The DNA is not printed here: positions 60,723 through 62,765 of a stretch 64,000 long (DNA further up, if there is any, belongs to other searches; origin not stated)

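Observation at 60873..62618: MBL-fold di-iron (ODP/flavodiiron-core-like) sensor fused to GGDEF, translationally coupled to rsfS at the end of the rplU-rpmA-obg-proBA-nadD operon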

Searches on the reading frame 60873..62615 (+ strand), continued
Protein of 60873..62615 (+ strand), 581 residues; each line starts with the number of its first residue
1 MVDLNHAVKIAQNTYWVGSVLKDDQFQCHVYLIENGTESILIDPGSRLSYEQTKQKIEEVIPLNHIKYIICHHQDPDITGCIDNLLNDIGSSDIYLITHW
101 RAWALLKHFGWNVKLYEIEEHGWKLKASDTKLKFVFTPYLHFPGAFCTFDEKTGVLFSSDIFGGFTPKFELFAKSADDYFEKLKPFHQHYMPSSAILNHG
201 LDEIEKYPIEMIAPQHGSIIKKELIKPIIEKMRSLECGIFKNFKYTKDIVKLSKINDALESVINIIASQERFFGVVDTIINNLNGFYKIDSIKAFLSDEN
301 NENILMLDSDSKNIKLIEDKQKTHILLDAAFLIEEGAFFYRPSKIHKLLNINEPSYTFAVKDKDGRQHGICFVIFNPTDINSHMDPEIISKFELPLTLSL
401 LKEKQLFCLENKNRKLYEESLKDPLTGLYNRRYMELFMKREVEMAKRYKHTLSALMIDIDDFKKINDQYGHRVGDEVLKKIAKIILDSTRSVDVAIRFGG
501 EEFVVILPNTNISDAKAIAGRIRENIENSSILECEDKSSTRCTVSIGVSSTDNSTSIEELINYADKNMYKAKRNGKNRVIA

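Call 16: find_related_loci(query=window:60873-62615:+, collection=genome_contigs, flank=6000)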
Query window:60873-62615:+ (581 aa) in genome_contigs; peptide patterns used: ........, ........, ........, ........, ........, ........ (x = any residue, [..] = any of these).
600 stretches matched a pattern (row limit reached: there are more); 586 encode a relative of the query (tblastn E <= 1e-3); the best 80 are kept; 80 distinct loci.
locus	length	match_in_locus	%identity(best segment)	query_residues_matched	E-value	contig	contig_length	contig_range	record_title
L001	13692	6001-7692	43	2-579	4e-136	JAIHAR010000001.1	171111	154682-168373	MAG: Deferribacteraceae bacterium isolate M2_7_5_bin.3 scaffold_0, whole genome shotgun sequence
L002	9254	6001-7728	36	5-579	4e-132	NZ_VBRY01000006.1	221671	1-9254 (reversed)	Mariprofundus erugo strain P3 NODE_6_length_221671_cov_39.062010, whole genome shotgun sequence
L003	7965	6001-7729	39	1-580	6e-124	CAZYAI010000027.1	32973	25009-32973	MAG TPA_asm: uncultured Zetaproteobacteria bacterium isolate SRP216583_co1_149 genome assembly, contig: NODE_868_length_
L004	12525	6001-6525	50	412-581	9e-42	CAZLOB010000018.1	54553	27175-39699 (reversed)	MAG TPA_asm: uncultured Elusimicrobia sp. isolate binchicken_co25_127 genome assembly, contig: k141_29825, whole genome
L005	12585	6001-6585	43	391-580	3e-41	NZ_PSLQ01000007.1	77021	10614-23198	MAG: Pyrinomonas sp. isolate ERB_32_1 NODE_66_length_77021_cov_6.071395, whole genome shotgun sequence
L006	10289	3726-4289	47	393-579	2e-41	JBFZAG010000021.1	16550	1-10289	MAG: Candidatus Omnitrophota bacterium isolate PPR_0461 k121_4345488, whole genome shotgun sequence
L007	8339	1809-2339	46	403-579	5e-41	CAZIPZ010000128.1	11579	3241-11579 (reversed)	MAG TPA_asm: uncultured Solibacteraceae bacterium isolate SRP287453_co1_354 genome assembly, contig: NODE_10591_length_1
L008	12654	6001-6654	40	366-579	1e-40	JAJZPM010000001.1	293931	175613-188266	MAG: Nitrospirae bacterium isolate SKS1.bin124 NODE_20_length_293931_cov_5.280149, whole genome shotgun sequence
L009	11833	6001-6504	48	412-580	9e-41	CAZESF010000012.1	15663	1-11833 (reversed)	MAG TPA_asm: uncultured Planctomycetia bacterium isolate binchicken_co6_243 genome assembly, contig: NODE_4033_length_15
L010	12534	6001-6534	47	404-579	1e-40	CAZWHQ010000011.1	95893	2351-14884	MAG TPA_asm: uncultured Eubacteriales bacterium isolate binchicken_co275_153 genome assembly, contig: NODE_143_length_95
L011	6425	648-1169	48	408-579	2e-40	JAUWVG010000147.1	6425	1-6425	MAG: Candidatus Aminicenantes bacterium isolate CSMAG_2626 CSMAG_2626_k141_3857687_length_6425_cov_19.3429, whole genome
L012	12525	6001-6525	46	405-581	2e-40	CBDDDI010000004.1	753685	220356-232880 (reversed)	MAG: Oscillospiraceae bacterium isolate 5eb11732-8737-4bdf-b483-efbed3a00f11 genome assembly, contig: contig_4, whole ge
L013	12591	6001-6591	43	386-581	2e-40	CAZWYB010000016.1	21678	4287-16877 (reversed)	MAG TPA_asm: uncultured Pseudomonadota bacterium isolate SRP273308_co1_414 genome assembly, contig: NODE_2494_length_216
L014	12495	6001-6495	48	413-577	4e-40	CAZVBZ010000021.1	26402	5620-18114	MAG TPA_asm: uncultured Muribaculaceae bacterium isolate SRP313737_co1_35 genome assembly, contig: NODE_2894_length_2640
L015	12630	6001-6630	39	397-579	9e-40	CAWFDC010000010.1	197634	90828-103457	MAG: uncultured Thermoleophilia bacterium isolate MFD04716.bin.2.196 genome assembly, contig: contig_47786, whole genome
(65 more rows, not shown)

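Call 18: find_encoding_contigs(protein=P0002, flank=6000, max_places=2)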
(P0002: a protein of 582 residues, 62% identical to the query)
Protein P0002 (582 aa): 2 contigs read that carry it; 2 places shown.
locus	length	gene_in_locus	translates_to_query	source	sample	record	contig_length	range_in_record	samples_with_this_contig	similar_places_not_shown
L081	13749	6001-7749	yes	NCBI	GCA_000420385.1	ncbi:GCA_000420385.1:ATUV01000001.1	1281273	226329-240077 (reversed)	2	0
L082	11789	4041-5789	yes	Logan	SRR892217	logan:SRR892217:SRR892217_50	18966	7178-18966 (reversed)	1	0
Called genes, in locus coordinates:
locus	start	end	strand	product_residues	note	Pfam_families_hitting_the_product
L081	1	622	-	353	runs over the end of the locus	PF03600:CitMHS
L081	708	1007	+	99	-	PF00829:Ribosomal_L21p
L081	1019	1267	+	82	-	PF01016:Ribosomal_L27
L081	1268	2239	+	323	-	PF01018:GTP1_OBG, PF01926:MMR_HSR1, PF02421:FeoB_N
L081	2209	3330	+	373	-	PF00696:AA_kinase, PF01472:PUA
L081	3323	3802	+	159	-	PF01575:MaoC_dehydratas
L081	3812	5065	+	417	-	PF00171:Aldedh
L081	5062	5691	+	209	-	PF01467:CTP_transf_like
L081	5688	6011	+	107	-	PF02410:RsfS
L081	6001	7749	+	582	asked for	PF00753:Lactamase_B, PF19583:ODP, PF00990:GGDEF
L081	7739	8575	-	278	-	PF02146:SIR2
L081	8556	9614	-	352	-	PF04055:Radical_SAM, PF13186:SPASM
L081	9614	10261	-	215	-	PF02254:TrkA_N, PF02080:TrkA_C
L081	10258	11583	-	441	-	PF02386:TrkH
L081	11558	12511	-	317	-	PF00535:Glycos_transf_2, PF10111:Glyco_tranf_2_2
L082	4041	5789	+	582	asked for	PF00753:Lactamase_B, PF19583:ODP, PF00990:GGDEF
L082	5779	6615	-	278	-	PF02146:SIR2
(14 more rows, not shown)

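Call 19: find_encoding_contigs(protein=P0024, flank=6000, max_places=2)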
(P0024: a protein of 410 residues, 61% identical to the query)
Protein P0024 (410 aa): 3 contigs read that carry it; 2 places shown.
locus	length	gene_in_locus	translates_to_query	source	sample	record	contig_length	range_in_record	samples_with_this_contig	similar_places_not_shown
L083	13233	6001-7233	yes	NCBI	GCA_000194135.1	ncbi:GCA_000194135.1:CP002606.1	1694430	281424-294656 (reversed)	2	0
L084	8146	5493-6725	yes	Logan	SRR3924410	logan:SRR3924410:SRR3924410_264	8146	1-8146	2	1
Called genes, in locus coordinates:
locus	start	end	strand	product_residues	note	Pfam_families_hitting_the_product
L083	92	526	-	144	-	PF12646:DUF3783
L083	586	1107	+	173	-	PF03350:UPF0114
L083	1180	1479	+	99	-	PF00829:Ribosomal_L21p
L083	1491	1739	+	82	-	PF01016:Ribosomal_L27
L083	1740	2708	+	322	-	PF01018:GTP1_OBG, PF01926:MMR_HSR1, PF02421:FeoB_N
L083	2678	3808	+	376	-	PF00696:AA_kinase, PF01472:PUA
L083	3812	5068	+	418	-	PF00171:Aldedh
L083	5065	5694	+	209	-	PF01467:CTP_transf_like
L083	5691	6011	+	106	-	PF02410:RsfS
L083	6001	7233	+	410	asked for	PF00753:Lactamase_B, PF19583:ODP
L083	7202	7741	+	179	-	PF00990:GGDEF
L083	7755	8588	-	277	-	PF02146:SIR2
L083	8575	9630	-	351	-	PF04055:Radical_SAM, PF13186:SPASM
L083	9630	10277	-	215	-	PF02254:TrkA_N, PF03721:UDPG_MGDP_dh_N (weak), PF03807:F420_oxidored (faint), PF02080:TrkA_C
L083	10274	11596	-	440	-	PF02386:TrkH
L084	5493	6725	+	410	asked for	PF00753:Lactamase_B, PF19583:ODP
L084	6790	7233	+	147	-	PF00990:GGDEF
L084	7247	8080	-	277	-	PF02146:SIR2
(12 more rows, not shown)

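Call 20: find_encoding_contigs(protein=P0023, flank=6000, max_places=2)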
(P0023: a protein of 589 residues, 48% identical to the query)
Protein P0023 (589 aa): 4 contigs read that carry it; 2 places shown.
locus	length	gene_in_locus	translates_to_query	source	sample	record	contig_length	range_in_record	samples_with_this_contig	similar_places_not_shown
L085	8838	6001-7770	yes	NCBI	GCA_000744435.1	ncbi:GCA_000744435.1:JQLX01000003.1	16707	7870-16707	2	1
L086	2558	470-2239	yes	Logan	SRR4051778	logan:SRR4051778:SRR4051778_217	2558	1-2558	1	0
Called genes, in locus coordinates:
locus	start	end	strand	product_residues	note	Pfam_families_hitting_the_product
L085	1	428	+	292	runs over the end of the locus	PF00892:EamA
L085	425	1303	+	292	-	PF00892:EamA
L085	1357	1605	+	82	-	PF08899:DUF1844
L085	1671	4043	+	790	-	PF08269:dCache_2, PF17200:sCache_2, PF01966:HD, PF08668:HDOD (faint), PF13487:HD_5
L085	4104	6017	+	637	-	PF07691:PA14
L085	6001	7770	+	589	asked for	PF00753:Lactamase_B, PF19583:ODP, PF00990:GGDEF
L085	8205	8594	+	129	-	PF00009:GTP_EFTU, PF01926:MMR_HSR1 (faint)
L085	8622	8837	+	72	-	?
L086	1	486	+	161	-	?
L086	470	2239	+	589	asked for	PF00753:Lactamase_B, PF19583:ODP, PF00990:GGDEF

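Call 21: find_encoding_contigs(protein=P0013, flank=5000, max_places=1)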
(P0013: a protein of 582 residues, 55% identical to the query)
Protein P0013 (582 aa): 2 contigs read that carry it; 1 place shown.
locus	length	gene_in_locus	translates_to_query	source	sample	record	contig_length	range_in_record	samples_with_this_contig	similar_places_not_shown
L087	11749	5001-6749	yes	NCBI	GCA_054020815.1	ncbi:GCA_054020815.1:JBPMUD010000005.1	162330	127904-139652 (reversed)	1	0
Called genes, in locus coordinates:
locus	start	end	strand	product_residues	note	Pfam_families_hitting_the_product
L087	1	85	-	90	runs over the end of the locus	PF01809:YidD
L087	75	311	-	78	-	PF00825:Ribonuclease_P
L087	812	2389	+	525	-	PF00672:HAMP (weak), PF00015:MCPsignal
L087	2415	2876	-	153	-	PF01986:DUF123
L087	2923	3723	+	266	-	PF00106:adh_short, PF08659:KR (weak), PF13561:adh_short_C2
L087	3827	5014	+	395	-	PF03313:SDH_alpha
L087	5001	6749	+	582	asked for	PF00753:Lactamase_B, PF19583:ODP, PF00990:GGDEF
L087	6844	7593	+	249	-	PF00126:HTH_1 (weak)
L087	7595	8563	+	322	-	PF13531:SBP_bac_11, PF01547:SBP_bac_1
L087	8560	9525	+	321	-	PF00005:ABC_tran, PF13304:AAA_21 (weak)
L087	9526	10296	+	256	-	PF00528:BPD_transp_1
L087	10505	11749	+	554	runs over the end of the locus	PF00501:AMP-binding, PF13193:AMP-binding_C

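Call 22: find_encoding_contigs(protein=P0021, flank=5000, max_places=1)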
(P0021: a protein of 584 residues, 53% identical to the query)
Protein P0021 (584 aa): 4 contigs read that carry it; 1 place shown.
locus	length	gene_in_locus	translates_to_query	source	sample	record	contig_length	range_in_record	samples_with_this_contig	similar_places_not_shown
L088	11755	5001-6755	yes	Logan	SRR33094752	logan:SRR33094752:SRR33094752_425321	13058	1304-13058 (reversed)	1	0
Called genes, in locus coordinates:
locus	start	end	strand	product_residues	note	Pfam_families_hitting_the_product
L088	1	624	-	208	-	?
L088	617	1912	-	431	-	PF03447:NAD_binding_3, PF00742:Homoserine_dh, PF01842:ACT, PF22629:ACT_AHAS_ss (weak)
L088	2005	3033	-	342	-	PF18152:DAHP_snth_FXD, PF00793:DAHP_synth_1, PF03102:NeuB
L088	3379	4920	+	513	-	PF03415:Peptidase_C11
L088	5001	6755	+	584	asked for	PF00753:Lactamase_B, PF19583:ODP, PF00990:GGDEF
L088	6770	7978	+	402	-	PF01837:HcyBio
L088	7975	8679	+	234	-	PF27030:AbpE_bact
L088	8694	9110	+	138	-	PF09383:NIL, PF25160:LdpA_Fe-S-bd (weak), PF00037:Fer4 (weak), PF13237:Fer4_10, PF14697:Fer4_21, PF12838:Fer4_7, PF13187:Fer4_9, PF00037:Fer4, +8 more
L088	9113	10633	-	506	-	PF00496:SBP_bac_5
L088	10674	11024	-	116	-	PF03840:SecG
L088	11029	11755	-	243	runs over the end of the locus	PF00121:TIM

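Call 23: find_encoding_contigs(protein=P0009, flank=5000, max_places=1)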
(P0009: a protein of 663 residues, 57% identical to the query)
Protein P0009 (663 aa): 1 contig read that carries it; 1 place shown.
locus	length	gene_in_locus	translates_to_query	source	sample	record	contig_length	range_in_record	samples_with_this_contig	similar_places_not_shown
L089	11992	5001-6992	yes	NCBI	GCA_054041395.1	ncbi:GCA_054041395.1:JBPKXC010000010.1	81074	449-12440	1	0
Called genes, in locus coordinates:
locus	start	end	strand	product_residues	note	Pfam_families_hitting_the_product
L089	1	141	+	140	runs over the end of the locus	PF00872:Transposase_mut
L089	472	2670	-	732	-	PF00141:peroxidase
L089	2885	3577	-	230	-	PF01177:Asp_Glu_race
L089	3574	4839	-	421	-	PF00375:SDF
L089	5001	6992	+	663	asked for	PF00753:Lactamase_B (weak), PF19583:ODP, PF00990:GGDEF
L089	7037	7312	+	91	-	-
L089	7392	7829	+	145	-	PF08821:CGGC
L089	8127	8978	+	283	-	PF00892:EamA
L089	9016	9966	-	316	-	PF02423:OCD_Mu_crystall, PF01488:Shikimate_DH (weak)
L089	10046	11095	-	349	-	PF00534:Glycos_transf_1, PF13692:Glyco_trans_1_4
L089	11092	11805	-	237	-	PF01502:PRA-CH, PF01503:PRA-PH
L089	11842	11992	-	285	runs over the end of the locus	PF17284:Spermine_synt_N, PF01564:Spermine_synth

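Call 24: find_encoding_contigs(protein=P0031, flank=5000, max_places=1)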
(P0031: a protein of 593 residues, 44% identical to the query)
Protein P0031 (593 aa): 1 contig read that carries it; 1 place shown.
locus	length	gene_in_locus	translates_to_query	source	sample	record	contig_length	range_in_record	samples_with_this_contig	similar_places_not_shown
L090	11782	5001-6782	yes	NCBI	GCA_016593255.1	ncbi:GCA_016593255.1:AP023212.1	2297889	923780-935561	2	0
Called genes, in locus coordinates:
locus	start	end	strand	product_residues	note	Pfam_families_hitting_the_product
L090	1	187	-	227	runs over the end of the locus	PF00072:Response_reg, PF00486:Trans_reg_C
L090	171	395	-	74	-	-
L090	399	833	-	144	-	PF21352:Zn_ribbon_Thio2 (weak), PF00085:Thioredoxin, PF13098:Thioredoxin_2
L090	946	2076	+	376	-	PF00155:Aminotran_1_2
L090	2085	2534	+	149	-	-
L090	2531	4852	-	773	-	PF08448:PAS_4, PF13426:PAS_9 (weak), PF00990:GGDEF, PF00563:EAL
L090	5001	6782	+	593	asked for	PF00753:Lactamase_B, PF19583:ODP, PF00990:GGDEF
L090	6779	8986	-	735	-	PF00488:MutS_V, PF20297:MSSS (weak), PF01713:Smr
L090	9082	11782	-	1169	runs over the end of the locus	PF05378:Hydant_A_N, PF01968:Hydantoinase_A, PF19278:Hydant_A_C (weak), PF02538:Hydantoinase_B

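Call 25: find_encoding_contigs(protein=P0034, flank=5000, max_places=1)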
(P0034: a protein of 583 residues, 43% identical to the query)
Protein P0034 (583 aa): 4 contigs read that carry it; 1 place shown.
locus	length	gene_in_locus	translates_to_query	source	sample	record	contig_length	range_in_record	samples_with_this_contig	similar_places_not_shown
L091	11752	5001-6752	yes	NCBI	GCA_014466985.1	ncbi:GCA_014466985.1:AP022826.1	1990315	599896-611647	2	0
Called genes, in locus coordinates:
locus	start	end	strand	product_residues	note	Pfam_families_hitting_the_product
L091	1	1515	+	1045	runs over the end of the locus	PF05140:ResB, PF01578:Cytochrom_C_asm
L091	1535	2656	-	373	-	PF00226:DnaJ, PF01556:DnaJ_C, PF15777:Anti-TRAP (faint), PF27659:CHP02642 (faint), PF00684:DnaJ_CXXCXGXG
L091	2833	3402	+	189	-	PF21176:RecR_HhH, PF02132:RecR_ZnF, PF13662:Toprim_4 (weak)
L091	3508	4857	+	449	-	PF01474:DAHP_synth_2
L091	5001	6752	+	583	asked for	PF00753:Lactamase_B, PF19583:ODP, PF00990:GGDEF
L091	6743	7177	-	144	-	PF14340:DUF4395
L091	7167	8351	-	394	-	PF06965:Na_H_antiport_1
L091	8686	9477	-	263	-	PF08501:Shikimate_dh_N, PF01488:Shikimate_DH (weak), PF18317:SDH_C (weak)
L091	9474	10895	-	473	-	PF04715:, PF00425:Chorismate_bind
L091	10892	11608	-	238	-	PF05036:SPOR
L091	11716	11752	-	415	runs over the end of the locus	PF00464:SHMT, PF00155:Aminotran_1_2, PF01212:Beta_elim_lyase (weak), PF01041:DegT_DnrJ_EryC1 (weak)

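Call 40: predict_structure(alignment_id=A1)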
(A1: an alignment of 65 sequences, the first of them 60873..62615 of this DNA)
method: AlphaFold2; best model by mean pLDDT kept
length: 581 residues; sequences in the alignment: 65
mean_pLDDT: 92.6   pTM: 0.75
mean pLDDT of the five models: 92.6, 92.1, 91.5, 90.3, 89.7
residues with pLDDT >= 90: 439; 70-90: 132; 50-70: 10; < 50: 0
segments of 3 or more residues with pLDDT < 50: none
pLDDT, mean of each block of 10 residues (from residue 1): 92 96 89 98 94 97 98 92 95 94 91 94 95 93 93 95 91 96 92 93 97 96 98 91 81 87 88 92 88 96 96 95 96 91 93 96 96 88 84 95 95 89 93 85 88 96 91 93 96 94 96 97 94 65 95 86 97 96 95
secondary structure, 60 per line:
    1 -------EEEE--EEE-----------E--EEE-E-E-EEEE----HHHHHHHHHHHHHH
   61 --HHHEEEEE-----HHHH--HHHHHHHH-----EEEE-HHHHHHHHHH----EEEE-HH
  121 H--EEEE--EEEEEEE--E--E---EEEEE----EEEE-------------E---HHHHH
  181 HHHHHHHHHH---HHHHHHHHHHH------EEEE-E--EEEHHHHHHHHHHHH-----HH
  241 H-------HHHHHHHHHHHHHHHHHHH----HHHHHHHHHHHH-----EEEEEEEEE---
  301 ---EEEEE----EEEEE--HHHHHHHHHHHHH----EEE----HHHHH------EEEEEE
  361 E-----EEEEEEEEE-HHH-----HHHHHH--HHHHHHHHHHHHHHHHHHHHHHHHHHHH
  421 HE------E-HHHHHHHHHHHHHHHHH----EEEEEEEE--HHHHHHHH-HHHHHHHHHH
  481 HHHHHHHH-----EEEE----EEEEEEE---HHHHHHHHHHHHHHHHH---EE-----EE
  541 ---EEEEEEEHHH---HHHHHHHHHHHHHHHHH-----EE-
elements in order: E8-11 E14-16 E31-33 E39-42 H47-60 E66-70 H76-79 H82-89 E95-98 H100-109 E114-117 E124-127 E130-136 E146-150 E155-158 H176-190 H194-204 E211-214 E219-221 H222-233 H249-267 H272-283 E289-297 E304-308 E313-317 H320-332 E337-339 H344-348 E355-361 E367-375 H385-390 H393-421 H431-447 E452-459 H462-469 H471-488 E494-497 E502-508 H512-528 E544-550 H557-573
